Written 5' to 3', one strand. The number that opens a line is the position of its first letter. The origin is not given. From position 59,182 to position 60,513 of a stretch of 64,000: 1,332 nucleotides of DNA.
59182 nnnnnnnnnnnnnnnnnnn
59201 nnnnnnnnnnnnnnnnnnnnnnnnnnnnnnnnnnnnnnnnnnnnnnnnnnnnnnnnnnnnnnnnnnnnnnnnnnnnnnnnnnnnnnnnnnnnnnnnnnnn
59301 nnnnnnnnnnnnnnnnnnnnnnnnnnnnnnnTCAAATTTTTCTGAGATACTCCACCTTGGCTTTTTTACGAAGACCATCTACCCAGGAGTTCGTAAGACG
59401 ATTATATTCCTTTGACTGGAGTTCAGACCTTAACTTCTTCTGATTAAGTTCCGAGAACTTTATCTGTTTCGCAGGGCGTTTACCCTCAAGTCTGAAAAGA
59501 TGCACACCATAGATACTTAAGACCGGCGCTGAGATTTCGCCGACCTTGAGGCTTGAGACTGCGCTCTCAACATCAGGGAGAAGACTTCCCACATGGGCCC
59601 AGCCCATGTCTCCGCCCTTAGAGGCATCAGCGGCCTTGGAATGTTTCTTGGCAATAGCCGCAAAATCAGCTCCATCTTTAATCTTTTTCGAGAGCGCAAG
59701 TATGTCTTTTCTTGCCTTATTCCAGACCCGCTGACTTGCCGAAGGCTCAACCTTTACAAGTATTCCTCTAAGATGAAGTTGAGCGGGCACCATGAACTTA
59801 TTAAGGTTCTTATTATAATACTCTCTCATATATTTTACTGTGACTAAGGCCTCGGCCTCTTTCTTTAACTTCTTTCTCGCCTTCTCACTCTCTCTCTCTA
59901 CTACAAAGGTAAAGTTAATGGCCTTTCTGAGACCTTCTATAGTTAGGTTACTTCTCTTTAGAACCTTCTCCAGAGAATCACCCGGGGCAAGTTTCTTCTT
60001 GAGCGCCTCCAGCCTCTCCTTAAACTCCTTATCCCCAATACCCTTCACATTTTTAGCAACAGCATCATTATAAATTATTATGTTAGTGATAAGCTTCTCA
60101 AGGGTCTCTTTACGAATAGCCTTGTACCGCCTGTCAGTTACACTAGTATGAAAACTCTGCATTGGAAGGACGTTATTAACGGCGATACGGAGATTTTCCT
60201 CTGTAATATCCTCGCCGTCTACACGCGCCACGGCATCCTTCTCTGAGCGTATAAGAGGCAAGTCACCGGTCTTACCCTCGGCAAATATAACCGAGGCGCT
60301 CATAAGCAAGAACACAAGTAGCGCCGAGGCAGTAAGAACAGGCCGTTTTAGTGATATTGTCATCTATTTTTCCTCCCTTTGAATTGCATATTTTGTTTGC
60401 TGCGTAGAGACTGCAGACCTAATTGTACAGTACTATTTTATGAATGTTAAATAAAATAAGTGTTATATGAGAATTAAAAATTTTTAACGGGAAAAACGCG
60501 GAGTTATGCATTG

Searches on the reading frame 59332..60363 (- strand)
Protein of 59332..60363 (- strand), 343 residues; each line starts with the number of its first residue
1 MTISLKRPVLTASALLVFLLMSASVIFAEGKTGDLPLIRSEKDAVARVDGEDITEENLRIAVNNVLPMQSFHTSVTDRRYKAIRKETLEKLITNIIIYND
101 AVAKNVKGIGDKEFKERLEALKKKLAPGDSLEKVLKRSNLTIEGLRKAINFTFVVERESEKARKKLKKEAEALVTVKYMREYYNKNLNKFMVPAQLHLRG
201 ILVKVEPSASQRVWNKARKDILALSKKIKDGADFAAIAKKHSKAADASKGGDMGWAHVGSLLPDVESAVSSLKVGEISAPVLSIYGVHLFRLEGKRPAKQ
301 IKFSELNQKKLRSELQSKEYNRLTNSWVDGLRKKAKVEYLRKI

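Call 3: search_protein_families(library=pfam, proteins=[window:59332-60363:-], max_evalue=0.01)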
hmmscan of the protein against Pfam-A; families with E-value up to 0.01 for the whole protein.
window:59332-60363:- (343 aa): 5 families
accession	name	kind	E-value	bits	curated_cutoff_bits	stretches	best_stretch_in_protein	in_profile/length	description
PF00639.27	Rotamase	-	3.3e-20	73.3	21.7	1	201-293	2-96/97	PPIC-type PPIASE domain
PF13616.12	Rotamase_3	-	1.1e-15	58.6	22.5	1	187-292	7-112/116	PPIC-type PPIASE domain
PF13145.12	Rotamase_2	-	8.1e-14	52.9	27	1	174-305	1-118/121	PPIC-type PPIASE domain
PF13623.11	SurA_N_2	-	6e-06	26.6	28.5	1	14-104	10-106/145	SurA-like N-terminal domain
PF13624.11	SurA_N_3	-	1.7e-05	25.1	27.2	1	16-150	16-153/162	SurA-like N-terminal domain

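Call 4: search_protein_families(library=ncbifam, proteins=[window:59332-60363:-], max_evalue=0.01)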
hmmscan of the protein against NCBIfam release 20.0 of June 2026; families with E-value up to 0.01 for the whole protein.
window:59332-60363:- (343 aa): 10 families
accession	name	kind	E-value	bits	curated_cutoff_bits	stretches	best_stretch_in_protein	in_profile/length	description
NF008038.0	PRK10770.1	equivalog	2.8e-28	98.9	394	2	81-301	64-280/431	peptidylprolyl isomerase SurA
NF000809.0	PRK00059.1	equivalog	1.6e-23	83.6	303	1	41-338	34-329/336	peptidylprolyl isomerase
TIGR02933.1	nifM_nitrog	equivalog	2.4e-23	83.3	168.2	1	85-329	24-253/256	nitrogen fixation protein NifM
NF008054.0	PRK10788.1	equivalog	3.2e-14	52.6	493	1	217-308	280-371/626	peptidylprolyl isomerase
NF002827.0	PRK03002.1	equivalog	6.5e-14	51.6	343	1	222-300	151-230/285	peptidylprolyl isomerase PrsA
NF002824.0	PRK02998.1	subfamily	4.1e-11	42.8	360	1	81-327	43-252/283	peptidylprolyl isomerase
NF002846.0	PRK03095.1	equivalog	1.3e-10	41.2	361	1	77-315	38-242/287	peptidylprolyl isomerase PrsA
NF011969.0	PRK15441.1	equivalog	1.7e-10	41.2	127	1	210-291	7-88/93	peptidylprolyl isomerase PpiC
NF002361.0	PRK01326.1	equivalog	8.1e-06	25.1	428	1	85-279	52-219/336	peptidylprolyl isomerase PrsA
NF009105.0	PRK12450.1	subfamily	1.1e-05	24.9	526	1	223-279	165-220/309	foldase protein PrsA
